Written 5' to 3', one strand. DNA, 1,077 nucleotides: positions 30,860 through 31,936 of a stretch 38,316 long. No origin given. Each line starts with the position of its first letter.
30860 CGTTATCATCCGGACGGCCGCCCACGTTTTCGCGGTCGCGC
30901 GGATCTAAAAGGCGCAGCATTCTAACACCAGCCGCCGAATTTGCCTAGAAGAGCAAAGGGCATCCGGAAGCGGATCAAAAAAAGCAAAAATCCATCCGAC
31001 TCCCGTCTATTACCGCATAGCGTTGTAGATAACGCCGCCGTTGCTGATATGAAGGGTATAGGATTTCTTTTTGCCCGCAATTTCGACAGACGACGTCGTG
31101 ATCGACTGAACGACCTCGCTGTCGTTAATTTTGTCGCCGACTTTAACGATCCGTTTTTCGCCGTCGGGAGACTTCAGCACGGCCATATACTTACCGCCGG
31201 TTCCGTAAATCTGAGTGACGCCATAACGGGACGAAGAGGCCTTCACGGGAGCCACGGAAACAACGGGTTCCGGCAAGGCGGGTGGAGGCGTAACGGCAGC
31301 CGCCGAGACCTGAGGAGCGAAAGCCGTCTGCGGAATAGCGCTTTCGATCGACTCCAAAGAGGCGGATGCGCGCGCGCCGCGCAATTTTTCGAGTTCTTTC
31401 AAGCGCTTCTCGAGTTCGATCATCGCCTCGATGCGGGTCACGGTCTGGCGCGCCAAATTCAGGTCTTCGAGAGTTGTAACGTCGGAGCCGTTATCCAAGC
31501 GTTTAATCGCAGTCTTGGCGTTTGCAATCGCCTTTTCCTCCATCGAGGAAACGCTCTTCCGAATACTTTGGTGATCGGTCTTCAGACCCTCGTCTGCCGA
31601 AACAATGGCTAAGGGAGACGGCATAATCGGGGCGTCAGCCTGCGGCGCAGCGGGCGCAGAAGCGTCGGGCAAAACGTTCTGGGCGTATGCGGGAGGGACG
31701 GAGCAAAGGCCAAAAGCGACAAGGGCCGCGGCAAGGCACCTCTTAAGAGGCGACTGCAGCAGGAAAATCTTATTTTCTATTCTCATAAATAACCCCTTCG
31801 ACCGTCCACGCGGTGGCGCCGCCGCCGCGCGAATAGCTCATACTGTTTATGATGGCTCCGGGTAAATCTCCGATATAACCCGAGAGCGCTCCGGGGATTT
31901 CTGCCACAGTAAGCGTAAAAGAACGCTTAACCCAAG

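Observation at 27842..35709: Chromosomal, pilin-less type IVb (R64/ICE PilL-N-O-P-Q-R-like) pilus or secretion core between housekeeping genes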

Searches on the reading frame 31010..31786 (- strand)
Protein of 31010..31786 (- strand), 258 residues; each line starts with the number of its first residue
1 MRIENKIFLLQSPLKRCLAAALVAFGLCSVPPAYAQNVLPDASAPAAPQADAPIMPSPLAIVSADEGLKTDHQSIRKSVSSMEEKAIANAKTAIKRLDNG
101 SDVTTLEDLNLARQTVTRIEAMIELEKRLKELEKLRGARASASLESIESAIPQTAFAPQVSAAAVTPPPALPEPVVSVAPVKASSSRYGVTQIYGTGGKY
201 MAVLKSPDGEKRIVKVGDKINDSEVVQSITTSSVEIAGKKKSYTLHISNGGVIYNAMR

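Call 5: search_protein_families(library=pfam, proteins=[window:31010-31786:-], max_evalue=0.01)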
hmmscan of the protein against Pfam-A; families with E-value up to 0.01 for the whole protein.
window:31010-31786:- (258 aa): 1 family
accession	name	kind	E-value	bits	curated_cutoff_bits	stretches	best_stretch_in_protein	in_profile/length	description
PF04912.19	Dynamitin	-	0.0077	16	31.8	0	71-160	166-256/396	Dynamitin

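Call 6: search_protein_families(library=ncbifam, proteins=[window:31010-31786:-], max_evalue=0.01)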
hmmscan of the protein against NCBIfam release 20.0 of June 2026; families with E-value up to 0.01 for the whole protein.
window:31010-31786:- (258 aa): 2 families
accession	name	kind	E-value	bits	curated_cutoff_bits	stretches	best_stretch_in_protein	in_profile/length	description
TIGR03021.1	pilP_fam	equivalog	6.1e-09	36.9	34.65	1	134-236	20-118/119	type IV pilus biogenesis protein PilP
NF033682.1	retention_LapA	subfamily_domain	0.0049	17.1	50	0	202-242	13-53/145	retention module-containing protein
